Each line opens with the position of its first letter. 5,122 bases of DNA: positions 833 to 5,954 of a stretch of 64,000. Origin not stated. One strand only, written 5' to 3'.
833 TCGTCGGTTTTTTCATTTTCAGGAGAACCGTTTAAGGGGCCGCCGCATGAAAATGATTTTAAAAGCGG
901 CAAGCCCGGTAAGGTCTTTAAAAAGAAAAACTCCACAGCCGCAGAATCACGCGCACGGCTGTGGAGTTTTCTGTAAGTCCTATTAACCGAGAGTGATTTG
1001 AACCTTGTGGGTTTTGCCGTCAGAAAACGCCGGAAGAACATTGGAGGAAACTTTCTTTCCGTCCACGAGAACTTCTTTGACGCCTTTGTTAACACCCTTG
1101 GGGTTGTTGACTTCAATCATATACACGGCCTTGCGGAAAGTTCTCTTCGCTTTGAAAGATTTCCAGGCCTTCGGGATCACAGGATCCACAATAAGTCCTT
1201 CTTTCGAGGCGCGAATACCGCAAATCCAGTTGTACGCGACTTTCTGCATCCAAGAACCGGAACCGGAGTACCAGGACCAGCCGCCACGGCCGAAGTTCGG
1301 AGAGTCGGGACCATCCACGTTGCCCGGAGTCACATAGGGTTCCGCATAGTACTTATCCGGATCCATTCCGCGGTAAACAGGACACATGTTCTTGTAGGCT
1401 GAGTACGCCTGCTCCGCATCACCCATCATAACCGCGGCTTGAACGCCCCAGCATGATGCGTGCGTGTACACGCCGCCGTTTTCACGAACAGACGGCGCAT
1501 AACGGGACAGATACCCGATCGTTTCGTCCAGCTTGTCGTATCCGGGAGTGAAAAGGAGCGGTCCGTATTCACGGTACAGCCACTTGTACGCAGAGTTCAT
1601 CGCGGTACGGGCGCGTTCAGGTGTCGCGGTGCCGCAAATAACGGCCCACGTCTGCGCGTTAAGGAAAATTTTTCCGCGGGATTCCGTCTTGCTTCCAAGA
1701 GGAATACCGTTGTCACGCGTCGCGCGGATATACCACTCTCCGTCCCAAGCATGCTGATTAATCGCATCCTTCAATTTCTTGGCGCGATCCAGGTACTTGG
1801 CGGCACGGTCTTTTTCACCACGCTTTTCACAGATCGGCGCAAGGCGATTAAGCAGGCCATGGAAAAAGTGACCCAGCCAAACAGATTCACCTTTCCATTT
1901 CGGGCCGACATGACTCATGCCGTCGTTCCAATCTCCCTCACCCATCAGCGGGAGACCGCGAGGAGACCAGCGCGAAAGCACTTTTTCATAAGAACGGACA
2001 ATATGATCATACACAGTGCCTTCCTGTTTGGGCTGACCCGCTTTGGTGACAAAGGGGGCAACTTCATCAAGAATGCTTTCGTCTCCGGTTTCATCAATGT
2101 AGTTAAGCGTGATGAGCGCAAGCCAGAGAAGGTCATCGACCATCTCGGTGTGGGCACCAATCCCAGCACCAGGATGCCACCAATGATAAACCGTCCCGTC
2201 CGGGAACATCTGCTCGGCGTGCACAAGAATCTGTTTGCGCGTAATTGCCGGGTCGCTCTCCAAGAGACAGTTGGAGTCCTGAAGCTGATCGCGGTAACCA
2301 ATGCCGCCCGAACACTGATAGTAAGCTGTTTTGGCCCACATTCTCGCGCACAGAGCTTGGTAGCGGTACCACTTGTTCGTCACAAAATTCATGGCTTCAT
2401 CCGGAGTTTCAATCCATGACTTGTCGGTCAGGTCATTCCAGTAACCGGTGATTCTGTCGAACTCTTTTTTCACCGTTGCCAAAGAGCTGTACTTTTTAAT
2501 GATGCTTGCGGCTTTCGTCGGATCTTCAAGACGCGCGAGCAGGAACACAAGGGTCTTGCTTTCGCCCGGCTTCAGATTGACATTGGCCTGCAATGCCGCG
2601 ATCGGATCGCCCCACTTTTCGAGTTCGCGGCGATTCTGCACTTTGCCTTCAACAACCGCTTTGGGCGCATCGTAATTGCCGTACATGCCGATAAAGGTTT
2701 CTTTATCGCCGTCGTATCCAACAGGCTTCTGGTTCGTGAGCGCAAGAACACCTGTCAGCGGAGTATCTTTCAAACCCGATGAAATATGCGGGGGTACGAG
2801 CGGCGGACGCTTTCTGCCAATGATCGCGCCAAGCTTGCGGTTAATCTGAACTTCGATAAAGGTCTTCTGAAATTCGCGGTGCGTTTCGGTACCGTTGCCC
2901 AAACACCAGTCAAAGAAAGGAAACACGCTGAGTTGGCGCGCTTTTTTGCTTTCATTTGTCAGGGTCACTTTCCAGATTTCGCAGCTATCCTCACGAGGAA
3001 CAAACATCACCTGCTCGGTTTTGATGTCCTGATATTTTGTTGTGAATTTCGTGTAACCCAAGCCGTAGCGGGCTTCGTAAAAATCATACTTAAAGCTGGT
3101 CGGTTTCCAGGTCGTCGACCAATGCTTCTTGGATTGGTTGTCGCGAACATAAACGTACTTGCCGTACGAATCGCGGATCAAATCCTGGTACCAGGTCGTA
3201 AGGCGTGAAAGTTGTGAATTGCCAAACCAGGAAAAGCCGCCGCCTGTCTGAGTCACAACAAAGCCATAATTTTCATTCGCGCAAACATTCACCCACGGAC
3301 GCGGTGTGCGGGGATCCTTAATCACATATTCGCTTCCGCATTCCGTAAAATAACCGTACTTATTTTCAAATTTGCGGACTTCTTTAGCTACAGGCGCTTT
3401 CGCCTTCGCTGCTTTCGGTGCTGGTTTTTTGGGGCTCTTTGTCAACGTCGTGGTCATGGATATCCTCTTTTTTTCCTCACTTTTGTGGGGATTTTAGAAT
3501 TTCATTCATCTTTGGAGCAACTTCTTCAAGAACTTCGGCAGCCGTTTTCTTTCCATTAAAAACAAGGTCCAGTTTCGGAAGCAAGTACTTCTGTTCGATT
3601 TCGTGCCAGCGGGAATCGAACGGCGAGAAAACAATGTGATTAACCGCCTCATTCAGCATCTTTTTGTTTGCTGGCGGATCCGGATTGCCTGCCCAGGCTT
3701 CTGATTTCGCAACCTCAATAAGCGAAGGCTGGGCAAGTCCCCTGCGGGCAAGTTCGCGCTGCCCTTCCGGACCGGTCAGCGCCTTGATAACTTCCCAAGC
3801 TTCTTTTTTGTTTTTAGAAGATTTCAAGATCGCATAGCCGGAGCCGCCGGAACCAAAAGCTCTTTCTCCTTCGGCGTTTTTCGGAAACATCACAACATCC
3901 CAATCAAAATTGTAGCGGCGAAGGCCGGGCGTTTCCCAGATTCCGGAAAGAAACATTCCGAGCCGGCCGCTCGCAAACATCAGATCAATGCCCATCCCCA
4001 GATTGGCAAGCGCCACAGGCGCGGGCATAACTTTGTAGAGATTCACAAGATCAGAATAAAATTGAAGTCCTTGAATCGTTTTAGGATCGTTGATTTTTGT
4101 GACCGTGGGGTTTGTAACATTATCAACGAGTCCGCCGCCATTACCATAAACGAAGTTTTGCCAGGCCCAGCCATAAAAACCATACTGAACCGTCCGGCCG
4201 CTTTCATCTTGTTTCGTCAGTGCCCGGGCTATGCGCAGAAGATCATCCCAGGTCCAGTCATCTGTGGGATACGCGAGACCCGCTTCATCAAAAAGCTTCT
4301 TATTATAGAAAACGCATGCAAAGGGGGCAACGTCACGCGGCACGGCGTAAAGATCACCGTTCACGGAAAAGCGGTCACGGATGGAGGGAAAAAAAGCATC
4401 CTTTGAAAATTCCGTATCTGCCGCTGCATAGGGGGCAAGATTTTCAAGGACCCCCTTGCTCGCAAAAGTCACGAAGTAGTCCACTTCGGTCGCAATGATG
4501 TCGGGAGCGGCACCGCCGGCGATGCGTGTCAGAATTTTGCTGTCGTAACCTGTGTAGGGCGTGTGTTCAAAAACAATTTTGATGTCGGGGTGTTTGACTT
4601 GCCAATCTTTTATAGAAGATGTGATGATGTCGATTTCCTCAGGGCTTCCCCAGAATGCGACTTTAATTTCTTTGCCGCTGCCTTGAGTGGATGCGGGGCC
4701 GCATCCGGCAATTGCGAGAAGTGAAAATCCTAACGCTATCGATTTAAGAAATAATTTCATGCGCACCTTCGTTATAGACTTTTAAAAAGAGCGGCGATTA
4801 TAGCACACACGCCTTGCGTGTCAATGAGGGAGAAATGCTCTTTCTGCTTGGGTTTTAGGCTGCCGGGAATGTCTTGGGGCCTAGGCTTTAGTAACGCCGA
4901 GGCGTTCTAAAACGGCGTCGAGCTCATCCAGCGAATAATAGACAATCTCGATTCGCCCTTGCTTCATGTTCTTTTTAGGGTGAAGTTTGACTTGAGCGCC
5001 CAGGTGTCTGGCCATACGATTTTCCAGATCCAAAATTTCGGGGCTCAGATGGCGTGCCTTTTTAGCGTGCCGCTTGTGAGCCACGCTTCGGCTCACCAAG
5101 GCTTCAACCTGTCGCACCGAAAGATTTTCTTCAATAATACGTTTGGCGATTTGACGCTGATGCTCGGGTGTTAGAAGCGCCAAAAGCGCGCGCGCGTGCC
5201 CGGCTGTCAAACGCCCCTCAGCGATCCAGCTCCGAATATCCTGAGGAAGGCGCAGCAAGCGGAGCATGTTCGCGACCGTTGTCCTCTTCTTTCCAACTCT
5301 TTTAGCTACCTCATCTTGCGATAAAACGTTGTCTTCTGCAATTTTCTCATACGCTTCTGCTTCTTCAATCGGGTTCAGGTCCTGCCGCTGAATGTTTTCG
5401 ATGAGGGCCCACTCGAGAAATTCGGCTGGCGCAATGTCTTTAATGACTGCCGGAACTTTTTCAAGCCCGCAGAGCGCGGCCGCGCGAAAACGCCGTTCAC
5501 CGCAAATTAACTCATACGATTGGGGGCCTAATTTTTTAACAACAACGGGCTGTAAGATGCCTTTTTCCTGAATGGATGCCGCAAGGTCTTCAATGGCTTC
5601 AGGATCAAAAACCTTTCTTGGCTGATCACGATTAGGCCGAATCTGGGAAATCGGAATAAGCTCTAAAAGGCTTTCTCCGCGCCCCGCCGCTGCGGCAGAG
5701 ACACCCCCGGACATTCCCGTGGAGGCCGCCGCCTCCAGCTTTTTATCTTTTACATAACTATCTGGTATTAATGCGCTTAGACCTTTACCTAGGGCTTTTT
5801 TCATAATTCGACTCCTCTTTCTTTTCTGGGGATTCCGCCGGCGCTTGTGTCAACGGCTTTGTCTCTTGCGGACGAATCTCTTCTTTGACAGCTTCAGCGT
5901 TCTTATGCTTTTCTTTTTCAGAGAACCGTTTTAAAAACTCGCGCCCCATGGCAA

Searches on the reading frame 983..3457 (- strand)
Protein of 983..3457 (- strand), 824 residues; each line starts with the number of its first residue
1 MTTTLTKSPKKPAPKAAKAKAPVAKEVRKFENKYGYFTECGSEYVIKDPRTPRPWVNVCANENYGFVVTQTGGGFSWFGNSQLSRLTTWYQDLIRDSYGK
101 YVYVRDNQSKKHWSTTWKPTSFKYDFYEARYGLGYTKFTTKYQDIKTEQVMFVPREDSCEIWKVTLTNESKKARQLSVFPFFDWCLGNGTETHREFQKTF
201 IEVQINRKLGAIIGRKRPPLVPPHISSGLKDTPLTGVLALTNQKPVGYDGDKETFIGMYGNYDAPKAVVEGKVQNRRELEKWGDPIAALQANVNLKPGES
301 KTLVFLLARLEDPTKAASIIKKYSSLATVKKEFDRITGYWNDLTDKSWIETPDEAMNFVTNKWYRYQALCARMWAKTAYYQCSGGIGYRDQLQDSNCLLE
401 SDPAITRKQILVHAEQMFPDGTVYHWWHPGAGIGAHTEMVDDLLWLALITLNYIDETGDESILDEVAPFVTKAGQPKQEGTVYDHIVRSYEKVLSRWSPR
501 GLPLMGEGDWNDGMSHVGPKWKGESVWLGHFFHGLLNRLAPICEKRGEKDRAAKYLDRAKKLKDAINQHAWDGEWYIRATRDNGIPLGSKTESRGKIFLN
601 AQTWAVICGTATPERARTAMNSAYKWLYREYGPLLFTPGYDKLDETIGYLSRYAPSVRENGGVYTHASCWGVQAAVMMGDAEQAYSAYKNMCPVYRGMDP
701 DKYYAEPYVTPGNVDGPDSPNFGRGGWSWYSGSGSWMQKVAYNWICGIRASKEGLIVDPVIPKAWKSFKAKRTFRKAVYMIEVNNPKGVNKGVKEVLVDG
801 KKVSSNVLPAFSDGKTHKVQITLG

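Call 104: search_protein_families(library=pfam, proteins=[window:983-3457:-], max_evalue=0.00001)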
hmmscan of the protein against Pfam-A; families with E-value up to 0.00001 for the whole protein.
window:983-3457:- (824 aa): 2 families
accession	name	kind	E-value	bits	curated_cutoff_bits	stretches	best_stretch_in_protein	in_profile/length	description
PF17167.11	Glyco_hydro_94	-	8.6e-112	374.3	27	1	339-747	1-420/420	Glycosyl hydrolase 94 superfamily, catalytic domain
PF06165.18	GH94_b-supersand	-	5.7e-77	259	23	1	52-307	1-250/251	Glycosyl hydrolase 94, supersandwich domain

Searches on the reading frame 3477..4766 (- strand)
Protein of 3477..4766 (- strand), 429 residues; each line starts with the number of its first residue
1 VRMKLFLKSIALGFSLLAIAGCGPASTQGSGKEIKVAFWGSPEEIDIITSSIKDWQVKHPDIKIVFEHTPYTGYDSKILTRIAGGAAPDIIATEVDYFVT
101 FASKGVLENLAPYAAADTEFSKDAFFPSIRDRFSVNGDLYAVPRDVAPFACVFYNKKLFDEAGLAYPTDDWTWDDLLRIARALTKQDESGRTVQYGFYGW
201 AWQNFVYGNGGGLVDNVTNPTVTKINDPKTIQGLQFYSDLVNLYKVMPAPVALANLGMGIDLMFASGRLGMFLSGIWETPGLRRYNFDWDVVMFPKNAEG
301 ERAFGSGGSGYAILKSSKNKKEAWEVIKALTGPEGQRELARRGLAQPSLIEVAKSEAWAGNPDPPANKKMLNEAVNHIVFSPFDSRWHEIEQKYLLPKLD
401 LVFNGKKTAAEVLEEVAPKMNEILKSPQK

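Call 104: search_protein_families(library=pfam, proteins=[window:3477-4766:-], max_evalue=0.00001)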
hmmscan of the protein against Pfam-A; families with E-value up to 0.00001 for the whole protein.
window:3477-4766:- (429 aa): 2 families
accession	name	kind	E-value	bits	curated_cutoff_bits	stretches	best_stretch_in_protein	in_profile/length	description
PF01547.30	SBP_bac_1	-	2.2e-50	172.9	26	1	44-336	4-306/307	Bacterial extracellular solute-binding protein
PF13416.11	SBP_bac_8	-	3.7e-33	116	27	1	53-363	4-276/279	Bacterial extracellular solute-binding protein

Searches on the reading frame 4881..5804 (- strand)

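Call 104: search_protein_families(library=pfam, proteins=[window:4881-5804:-], max_evalue=0.00001)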
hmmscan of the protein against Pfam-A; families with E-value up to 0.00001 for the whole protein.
window:4881-5804:- (307 aa): 3 families
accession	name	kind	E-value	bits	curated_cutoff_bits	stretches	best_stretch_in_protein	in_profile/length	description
PF17762.8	HTH_ParB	-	8.7e-38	129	22.6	1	141-239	1-99/102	ParB HTH domain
PF02195.25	ParB_N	-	2.2e-34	117.8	26.3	1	47-139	3-95/95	ParB N-terminal domain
PF23552.2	ParB_C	-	9.7e-13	47.8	23.8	1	254-303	2-50/50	ParB dimerisation domain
